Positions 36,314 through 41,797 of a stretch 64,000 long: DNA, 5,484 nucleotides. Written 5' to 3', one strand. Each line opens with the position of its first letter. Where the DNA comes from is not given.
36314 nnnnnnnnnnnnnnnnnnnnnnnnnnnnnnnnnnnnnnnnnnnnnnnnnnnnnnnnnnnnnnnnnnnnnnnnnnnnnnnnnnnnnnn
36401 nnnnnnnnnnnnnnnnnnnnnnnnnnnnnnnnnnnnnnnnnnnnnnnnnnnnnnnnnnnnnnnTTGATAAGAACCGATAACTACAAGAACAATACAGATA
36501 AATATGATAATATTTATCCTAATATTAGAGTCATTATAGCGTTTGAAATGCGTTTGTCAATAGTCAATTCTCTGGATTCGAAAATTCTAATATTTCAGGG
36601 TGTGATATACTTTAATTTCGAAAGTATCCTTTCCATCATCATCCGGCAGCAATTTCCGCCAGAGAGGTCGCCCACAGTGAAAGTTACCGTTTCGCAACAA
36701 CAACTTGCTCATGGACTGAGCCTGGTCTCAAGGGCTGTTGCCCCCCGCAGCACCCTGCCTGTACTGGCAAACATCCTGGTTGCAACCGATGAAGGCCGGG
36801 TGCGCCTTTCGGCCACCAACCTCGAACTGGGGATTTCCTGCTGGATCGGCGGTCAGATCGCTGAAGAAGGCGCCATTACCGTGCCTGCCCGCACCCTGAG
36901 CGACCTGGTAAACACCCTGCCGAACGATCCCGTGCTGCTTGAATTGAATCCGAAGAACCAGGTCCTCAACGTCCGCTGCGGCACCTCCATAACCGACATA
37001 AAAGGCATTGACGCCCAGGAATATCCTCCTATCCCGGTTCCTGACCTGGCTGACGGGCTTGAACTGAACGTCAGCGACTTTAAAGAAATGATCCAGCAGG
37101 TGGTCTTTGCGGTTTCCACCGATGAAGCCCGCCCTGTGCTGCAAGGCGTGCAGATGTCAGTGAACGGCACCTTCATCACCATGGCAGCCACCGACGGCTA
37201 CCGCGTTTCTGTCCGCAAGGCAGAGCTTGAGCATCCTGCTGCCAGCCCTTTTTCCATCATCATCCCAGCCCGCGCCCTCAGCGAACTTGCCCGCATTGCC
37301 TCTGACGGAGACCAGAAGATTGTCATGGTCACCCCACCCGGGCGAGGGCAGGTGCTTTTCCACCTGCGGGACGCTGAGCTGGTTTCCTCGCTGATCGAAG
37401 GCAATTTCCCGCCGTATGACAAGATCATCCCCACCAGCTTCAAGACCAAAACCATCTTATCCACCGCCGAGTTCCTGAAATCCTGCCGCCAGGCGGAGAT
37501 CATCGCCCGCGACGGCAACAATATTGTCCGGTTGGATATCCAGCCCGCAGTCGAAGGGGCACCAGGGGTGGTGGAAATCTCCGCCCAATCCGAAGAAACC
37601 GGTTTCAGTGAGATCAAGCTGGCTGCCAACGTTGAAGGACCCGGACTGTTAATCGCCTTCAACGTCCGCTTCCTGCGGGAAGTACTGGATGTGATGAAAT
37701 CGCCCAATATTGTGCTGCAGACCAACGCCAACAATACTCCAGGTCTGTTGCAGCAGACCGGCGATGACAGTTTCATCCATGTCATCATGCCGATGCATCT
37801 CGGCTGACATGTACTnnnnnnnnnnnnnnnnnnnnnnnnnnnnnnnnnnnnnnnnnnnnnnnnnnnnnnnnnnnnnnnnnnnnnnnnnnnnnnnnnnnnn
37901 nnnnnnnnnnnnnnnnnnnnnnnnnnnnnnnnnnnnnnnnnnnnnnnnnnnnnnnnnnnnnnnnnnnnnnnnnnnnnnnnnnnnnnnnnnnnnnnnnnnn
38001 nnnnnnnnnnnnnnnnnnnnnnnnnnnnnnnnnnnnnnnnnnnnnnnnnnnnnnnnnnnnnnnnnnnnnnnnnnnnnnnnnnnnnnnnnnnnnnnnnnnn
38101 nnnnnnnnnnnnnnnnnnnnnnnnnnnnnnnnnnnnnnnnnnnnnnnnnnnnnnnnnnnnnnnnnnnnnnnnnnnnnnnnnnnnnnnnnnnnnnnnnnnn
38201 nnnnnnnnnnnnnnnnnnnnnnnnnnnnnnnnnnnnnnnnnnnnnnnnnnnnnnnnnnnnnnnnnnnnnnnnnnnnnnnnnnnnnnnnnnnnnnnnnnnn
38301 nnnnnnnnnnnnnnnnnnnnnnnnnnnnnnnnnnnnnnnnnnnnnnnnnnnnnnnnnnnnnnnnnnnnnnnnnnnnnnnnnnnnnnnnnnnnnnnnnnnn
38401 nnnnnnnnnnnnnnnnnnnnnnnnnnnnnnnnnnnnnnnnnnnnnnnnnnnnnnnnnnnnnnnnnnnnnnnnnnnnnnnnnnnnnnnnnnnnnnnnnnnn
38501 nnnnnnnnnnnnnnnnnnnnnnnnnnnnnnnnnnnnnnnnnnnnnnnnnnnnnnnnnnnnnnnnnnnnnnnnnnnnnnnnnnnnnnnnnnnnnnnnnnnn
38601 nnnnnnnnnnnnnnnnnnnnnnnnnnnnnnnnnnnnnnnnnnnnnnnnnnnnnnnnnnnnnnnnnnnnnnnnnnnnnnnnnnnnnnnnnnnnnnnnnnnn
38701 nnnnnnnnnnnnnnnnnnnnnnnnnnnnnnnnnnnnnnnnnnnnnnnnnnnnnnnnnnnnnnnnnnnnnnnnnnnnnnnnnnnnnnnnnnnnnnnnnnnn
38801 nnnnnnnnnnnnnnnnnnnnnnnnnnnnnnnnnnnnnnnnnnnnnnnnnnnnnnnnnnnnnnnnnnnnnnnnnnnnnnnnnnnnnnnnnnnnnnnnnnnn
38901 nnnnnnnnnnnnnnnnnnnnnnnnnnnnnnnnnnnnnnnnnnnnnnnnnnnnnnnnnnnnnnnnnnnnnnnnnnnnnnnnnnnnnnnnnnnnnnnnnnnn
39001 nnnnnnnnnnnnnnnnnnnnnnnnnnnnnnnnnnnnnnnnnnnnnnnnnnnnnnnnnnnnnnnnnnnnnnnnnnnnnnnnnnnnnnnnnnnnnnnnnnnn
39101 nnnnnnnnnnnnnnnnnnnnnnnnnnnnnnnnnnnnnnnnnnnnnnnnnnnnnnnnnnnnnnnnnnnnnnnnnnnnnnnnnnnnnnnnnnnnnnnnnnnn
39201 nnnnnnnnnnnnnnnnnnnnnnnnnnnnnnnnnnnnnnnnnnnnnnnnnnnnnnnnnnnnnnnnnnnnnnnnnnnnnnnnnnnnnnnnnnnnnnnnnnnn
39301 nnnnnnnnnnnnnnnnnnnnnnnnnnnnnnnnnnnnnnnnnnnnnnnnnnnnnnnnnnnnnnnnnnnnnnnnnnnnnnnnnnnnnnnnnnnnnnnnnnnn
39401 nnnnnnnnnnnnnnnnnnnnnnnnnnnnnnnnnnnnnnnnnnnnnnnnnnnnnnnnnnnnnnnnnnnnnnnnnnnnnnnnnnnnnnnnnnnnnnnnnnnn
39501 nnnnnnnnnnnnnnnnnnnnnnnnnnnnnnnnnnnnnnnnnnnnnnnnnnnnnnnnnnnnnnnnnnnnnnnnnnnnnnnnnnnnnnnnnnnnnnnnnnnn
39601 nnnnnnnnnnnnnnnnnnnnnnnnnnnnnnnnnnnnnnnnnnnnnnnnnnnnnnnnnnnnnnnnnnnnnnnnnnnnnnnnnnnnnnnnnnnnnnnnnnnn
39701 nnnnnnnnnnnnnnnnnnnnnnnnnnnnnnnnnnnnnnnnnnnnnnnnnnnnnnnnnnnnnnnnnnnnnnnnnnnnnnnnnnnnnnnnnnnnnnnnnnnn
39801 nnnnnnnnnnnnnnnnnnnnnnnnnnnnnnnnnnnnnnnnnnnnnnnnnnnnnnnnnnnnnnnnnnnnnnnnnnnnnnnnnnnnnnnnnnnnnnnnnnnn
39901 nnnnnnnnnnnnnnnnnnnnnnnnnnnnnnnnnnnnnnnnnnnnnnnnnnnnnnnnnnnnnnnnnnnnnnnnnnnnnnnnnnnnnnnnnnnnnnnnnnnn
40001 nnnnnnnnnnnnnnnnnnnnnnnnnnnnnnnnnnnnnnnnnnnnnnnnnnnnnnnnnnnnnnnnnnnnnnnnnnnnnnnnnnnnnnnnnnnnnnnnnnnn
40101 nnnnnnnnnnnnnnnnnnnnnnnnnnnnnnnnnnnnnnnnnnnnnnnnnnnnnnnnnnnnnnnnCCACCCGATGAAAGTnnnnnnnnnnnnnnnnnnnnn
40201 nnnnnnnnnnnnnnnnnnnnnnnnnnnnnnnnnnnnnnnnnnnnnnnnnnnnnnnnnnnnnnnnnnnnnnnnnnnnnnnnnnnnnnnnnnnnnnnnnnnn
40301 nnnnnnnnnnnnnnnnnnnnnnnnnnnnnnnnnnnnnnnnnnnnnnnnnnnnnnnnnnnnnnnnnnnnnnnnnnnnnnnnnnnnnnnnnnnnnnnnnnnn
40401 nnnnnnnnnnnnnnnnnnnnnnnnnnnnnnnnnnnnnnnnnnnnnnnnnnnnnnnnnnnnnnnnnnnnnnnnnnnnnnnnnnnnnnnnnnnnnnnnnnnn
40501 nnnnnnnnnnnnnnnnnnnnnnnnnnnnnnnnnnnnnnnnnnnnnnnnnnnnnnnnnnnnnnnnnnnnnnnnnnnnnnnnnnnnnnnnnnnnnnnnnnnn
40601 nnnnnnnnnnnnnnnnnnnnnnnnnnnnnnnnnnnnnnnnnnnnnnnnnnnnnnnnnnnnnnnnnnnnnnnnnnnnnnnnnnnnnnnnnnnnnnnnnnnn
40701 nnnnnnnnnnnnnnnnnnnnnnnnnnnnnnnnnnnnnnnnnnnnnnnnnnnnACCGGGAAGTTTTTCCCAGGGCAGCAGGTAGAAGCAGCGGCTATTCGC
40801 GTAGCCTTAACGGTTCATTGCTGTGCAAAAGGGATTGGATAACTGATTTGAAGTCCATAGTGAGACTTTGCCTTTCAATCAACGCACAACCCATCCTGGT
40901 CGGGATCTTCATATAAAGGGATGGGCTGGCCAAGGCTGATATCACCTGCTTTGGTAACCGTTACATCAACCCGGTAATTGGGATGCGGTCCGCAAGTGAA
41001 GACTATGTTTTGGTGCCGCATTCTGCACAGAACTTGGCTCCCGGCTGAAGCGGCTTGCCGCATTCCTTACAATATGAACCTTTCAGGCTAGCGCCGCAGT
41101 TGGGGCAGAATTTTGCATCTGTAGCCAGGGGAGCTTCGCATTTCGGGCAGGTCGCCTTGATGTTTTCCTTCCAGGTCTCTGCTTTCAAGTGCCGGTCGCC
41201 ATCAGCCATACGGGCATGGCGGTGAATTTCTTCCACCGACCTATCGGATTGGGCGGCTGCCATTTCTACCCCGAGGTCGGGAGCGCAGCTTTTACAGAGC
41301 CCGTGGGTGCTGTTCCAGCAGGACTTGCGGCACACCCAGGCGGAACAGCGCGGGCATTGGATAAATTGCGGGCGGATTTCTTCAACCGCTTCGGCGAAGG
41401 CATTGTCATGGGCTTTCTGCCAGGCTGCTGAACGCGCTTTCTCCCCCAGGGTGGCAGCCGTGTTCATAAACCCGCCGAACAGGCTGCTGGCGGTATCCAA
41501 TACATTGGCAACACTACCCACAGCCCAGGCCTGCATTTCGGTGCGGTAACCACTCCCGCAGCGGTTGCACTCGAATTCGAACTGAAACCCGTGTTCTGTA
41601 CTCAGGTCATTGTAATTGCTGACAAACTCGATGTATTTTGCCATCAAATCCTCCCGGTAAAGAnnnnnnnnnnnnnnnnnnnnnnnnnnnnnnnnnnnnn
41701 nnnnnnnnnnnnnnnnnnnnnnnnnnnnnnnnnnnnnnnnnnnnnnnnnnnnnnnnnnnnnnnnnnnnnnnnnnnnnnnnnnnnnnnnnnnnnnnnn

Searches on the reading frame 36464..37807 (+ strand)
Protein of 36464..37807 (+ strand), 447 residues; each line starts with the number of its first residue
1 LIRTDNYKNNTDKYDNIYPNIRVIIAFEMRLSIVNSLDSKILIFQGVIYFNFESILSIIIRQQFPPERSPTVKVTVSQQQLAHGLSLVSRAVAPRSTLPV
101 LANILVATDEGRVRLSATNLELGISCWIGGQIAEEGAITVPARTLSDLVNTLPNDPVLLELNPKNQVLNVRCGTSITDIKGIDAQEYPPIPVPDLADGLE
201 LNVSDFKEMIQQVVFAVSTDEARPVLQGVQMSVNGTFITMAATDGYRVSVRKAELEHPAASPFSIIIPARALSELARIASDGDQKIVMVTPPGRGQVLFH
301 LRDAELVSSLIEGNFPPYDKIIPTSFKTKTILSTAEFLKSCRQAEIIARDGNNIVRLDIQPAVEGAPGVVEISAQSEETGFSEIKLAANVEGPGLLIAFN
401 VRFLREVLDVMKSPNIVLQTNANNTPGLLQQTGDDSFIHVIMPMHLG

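Call 28: search_protein_families(library=pfam, proteins=[window:36464-37807:+], max_evalue=0.00001)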
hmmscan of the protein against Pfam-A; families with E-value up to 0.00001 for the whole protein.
window:36464-37807:+ (447 aa): 3 families
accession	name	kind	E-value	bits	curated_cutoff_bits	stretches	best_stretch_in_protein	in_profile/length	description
PF02767.21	DNA_pol3_beta_2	-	2.4e-32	112.1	27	1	201-316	2-115/116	DNA polymerase III beta subunit, central domain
PF00712.24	DNA_pol3_beta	-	2.1e-29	102.5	24.4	1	73-190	2-119/120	DNA polymerase III beta subunit, N-terminal domain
PF02768.20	DNA_pol3_beta_3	-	1.7e-22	79.9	27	1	320-444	2-120/121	DNA polymerase III beta subunit, C-terminal domain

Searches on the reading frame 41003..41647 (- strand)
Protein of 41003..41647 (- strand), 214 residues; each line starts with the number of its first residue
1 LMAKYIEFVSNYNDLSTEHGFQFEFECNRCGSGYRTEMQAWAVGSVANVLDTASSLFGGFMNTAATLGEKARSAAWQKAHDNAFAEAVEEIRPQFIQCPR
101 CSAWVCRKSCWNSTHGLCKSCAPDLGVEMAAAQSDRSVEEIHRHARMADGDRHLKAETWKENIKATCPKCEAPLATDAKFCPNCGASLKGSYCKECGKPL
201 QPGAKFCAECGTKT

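Call 42: search_protein_families(library=pfam, proteins=[window:41003-41647:-], max_evalue=0.0001)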
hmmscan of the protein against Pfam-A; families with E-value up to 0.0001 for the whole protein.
window:41003-41647:- (214 aa): 5 families
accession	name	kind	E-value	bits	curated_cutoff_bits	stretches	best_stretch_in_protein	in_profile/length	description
PF13240.11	Zn_Ribbon_1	-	1.6e-14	53.6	25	2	167-188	2-23/23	zinc-ribbon domain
PF12773.13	DZR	-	1.3e-12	48.1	27.3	1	167-211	1-45/45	Double zinc ribbon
PF13248.11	Zn_ribbon_3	-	1.7e-11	43.6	27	2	165-186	3-24/26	zinc-ribbon domain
PF18912.6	DZR_2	-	1e-05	25.7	27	1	166-210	9-55/56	Double zinc ribbon domain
PF10571.15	UPF0547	-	2.9e-05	24.5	29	1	166-185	2-21/26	Uncharacterised protein family UPF0547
